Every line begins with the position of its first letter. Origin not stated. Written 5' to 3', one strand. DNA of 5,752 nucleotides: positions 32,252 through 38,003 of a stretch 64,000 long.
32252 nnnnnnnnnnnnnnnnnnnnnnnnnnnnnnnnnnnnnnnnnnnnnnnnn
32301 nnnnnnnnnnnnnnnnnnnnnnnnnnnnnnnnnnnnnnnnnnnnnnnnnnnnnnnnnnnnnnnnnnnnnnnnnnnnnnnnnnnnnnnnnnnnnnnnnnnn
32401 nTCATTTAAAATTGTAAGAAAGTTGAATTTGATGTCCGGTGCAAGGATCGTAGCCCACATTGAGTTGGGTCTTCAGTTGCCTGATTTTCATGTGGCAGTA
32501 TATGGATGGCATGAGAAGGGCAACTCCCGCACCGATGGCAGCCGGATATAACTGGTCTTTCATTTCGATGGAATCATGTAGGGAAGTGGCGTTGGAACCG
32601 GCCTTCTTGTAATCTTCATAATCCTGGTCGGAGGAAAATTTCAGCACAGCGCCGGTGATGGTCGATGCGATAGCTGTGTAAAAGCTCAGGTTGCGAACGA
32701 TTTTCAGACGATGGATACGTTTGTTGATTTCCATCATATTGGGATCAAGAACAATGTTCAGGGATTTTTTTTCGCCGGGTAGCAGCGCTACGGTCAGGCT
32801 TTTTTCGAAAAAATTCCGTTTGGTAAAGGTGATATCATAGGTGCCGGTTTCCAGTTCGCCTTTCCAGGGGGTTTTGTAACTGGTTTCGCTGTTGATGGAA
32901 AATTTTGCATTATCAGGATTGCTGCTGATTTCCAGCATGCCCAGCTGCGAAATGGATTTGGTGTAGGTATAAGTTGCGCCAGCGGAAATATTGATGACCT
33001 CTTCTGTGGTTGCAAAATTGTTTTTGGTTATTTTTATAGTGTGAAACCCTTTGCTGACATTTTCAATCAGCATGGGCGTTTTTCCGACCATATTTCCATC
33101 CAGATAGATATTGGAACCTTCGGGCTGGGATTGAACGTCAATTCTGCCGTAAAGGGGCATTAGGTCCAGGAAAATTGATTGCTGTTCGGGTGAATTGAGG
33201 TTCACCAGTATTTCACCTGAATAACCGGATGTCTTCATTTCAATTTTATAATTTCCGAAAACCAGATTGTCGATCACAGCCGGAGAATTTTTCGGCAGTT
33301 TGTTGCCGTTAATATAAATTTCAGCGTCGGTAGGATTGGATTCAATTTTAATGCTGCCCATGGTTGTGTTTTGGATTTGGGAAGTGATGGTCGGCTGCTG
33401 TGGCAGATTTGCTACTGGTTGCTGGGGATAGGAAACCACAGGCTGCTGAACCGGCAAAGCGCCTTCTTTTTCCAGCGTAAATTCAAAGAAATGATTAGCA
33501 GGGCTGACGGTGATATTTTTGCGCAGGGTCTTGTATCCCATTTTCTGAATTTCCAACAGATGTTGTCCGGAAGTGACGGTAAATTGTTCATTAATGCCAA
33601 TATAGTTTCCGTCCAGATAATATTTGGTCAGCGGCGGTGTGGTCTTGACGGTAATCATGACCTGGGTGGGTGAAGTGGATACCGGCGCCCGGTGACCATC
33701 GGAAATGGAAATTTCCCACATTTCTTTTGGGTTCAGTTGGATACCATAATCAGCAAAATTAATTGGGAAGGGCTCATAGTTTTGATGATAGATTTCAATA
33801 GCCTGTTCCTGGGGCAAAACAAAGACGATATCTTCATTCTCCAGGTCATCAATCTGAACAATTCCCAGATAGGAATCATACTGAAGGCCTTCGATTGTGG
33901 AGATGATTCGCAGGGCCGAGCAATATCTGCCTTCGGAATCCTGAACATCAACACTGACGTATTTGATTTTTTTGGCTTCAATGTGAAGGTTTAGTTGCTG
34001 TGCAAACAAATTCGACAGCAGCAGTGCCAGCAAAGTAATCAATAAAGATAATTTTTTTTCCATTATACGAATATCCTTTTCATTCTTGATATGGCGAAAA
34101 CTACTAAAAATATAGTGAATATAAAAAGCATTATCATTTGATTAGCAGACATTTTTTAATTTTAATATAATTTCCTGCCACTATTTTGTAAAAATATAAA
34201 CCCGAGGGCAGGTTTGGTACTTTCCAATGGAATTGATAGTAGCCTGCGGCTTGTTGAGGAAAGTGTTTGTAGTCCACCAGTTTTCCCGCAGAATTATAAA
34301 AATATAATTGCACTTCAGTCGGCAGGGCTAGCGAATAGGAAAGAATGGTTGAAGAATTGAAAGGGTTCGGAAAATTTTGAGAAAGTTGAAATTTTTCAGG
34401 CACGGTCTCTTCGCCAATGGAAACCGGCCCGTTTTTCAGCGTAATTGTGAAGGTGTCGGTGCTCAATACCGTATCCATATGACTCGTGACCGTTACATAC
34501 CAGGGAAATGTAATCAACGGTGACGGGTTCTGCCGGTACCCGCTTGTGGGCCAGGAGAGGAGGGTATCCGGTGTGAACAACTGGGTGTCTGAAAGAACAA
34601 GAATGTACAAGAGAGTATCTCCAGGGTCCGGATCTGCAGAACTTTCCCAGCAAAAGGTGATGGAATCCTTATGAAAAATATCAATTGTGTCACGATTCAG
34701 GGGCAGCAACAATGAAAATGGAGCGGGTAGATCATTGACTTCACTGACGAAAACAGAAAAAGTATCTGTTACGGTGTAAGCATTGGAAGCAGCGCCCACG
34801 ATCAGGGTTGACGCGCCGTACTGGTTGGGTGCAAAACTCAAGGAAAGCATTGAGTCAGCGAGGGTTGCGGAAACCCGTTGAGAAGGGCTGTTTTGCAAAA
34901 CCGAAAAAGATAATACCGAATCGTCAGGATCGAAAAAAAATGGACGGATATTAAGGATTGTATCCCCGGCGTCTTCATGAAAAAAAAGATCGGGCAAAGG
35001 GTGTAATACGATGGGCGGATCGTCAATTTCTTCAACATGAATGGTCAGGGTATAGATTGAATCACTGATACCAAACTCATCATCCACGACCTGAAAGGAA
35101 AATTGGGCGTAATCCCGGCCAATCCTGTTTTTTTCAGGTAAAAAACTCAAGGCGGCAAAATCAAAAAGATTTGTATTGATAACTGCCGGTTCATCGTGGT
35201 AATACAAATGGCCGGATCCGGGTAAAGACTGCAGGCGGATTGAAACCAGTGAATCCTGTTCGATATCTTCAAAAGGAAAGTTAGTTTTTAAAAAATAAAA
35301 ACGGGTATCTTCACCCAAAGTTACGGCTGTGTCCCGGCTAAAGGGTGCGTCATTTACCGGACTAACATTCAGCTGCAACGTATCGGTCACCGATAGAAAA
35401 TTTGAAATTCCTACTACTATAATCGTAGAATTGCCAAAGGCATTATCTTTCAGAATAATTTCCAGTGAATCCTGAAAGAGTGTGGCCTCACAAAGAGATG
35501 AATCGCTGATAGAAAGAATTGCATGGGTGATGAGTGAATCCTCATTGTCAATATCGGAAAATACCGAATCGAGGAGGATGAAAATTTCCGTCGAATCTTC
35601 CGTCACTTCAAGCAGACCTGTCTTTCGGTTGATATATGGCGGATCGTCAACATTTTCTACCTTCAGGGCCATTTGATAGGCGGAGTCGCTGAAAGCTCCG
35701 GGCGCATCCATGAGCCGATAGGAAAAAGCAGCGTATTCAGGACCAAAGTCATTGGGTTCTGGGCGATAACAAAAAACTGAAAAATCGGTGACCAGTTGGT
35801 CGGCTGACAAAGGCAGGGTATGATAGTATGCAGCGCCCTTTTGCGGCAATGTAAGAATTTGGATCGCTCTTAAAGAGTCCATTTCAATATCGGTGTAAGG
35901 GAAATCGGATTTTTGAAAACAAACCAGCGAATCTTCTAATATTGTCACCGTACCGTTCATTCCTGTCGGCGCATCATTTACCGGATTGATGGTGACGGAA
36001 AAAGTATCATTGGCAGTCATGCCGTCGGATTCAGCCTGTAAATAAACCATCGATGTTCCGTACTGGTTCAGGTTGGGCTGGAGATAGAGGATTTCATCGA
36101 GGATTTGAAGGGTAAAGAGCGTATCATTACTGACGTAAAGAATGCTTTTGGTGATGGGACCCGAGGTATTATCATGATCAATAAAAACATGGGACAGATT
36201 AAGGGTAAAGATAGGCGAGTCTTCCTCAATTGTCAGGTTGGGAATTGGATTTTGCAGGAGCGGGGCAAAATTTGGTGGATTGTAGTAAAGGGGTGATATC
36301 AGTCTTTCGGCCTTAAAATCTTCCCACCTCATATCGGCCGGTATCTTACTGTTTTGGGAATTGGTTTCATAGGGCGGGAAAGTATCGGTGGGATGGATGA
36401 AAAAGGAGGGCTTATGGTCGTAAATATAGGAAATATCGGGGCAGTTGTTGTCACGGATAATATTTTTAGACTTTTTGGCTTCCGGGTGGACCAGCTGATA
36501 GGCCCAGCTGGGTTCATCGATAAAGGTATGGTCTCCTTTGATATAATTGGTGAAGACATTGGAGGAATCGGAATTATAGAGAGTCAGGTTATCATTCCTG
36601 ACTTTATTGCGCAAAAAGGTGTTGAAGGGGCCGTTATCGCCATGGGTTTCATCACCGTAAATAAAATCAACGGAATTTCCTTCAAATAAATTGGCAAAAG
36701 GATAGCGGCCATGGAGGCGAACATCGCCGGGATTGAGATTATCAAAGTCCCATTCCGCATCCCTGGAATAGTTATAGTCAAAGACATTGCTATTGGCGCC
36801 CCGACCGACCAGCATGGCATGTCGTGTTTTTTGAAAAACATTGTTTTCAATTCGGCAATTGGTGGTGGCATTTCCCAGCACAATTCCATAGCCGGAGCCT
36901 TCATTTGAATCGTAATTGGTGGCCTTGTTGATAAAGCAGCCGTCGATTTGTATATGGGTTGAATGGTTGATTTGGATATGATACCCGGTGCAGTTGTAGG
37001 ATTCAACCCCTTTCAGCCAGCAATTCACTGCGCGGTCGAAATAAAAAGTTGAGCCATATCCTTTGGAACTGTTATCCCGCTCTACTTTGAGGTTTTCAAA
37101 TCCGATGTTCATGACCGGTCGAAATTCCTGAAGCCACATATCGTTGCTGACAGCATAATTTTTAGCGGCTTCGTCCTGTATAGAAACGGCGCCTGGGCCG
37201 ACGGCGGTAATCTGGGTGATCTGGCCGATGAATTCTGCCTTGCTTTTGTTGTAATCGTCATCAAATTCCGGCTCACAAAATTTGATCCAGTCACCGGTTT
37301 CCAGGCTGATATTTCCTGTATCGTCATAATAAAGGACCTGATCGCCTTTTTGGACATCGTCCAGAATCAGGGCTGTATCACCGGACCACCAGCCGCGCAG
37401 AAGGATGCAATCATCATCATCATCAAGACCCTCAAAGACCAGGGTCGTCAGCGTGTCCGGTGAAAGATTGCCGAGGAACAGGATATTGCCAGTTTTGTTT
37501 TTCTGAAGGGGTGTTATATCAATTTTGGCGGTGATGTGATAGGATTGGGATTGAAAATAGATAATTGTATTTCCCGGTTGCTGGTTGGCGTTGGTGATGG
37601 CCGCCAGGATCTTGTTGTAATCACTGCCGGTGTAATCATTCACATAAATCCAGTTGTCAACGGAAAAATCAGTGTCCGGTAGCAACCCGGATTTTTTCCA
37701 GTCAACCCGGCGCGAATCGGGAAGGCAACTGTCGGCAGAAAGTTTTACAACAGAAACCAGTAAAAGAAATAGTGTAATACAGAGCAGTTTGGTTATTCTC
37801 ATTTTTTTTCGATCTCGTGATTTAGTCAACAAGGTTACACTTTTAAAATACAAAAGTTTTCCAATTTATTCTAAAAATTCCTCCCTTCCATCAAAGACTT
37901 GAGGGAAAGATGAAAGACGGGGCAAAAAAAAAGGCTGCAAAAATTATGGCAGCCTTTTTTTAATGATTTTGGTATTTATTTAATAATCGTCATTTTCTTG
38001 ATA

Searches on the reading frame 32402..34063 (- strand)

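Call 7: search_protein_families(library=pfam, proteins=[window:32402-34063:-], max_evalue=0.001)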
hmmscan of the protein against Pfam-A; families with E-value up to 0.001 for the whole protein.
window:32402-34063:- (553 aa): 4 families
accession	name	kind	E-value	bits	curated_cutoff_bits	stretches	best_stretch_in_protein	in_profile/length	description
PF08308.17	PEGA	-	1.6e-39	134.1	20.8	4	307-371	3-67/71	PEGA domain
PF22820.2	TcaA_3rd_4th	-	0.00012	22.4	27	0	237-274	4-38/73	TcaA protein 3rd/4th domain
PF11008.14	DUF2846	-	0.00016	22.1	34.3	0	311-366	18-75/92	Protein of unknown function (DUF2846)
PF13715.12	CarbopepD_reg_2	-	0.00019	21.9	32.2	0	162-200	40-79/88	CarboxypepD_reg-like domain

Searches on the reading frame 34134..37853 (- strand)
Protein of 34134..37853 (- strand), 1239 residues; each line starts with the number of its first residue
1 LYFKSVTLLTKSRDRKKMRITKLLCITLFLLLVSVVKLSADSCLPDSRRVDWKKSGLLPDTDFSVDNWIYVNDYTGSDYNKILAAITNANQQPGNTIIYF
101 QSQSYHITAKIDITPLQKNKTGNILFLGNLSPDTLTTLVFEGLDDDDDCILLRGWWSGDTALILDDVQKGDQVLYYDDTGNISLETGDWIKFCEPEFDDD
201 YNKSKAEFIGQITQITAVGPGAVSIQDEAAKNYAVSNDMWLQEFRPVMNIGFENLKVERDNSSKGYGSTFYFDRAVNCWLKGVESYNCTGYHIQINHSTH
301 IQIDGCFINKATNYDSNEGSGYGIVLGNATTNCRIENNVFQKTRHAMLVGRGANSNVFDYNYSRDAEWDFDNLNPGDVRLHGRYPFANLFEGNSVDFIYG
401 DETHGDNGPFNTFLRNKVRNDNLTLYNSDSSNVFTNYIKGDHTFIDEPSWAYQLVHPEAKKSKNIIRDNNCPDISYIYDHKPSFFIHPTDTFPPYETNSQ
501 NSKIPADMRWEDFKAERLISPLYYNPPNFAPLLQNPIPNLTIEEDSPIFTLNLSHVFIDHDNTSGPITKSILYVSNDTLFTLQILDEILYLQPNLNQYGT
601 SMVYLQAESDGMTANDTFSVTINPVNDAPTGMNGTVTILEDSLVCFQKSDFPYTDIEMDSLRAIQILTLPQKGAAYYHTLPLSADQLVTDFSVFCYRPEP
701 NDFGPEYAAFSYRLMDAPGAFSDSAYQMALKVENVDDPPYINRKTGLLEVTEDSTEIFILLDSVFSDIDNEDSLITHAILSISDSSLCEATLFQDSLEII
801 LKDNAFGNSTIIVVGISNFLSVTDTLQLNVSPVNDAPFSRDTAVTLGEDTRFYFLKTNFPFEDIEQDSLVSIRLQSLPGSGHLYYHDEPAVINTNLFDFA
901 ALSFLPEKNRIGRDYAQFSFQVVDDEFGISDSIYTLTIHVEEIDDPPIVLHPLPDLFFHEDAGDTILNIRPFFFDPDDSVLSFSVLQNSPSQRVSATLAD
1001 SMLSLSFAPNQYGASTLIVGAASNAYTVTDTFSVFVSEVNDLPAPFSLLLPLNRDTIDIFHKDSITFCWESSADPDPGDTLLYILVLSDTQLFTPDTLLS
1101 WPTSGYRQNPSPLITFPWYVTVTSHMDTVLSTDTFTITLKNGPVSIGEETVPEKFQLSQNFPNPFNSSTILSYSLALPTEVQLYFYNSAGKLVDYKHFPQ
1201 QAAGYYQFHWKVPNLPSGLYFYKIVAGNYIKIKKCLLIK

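Call 7: search_protein_families(library=pfam, proteins=[window:34134-37853:-], max_evalue=0.001)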
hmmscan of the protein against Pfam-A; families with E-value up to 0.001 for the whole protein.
window:34134-37853:- (1239 aa): 3 families
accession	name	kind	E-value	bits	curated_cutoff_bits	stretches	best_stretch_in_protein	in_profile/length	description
PF17803.7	Cadherin_4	-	3.1e-13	50.5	25.1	1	617-674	2-60/71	Bacterial cadherin-like domain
PF17963.7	Big_9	-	1.6e-07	32.5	23.6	0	626-723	1-83/89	Bacterial Ig domain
PF18962.6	Por_Secre_tail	-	1.4e-06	28.9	27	1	1161-1235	2-73/75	Secretion system C-terminal sorting domain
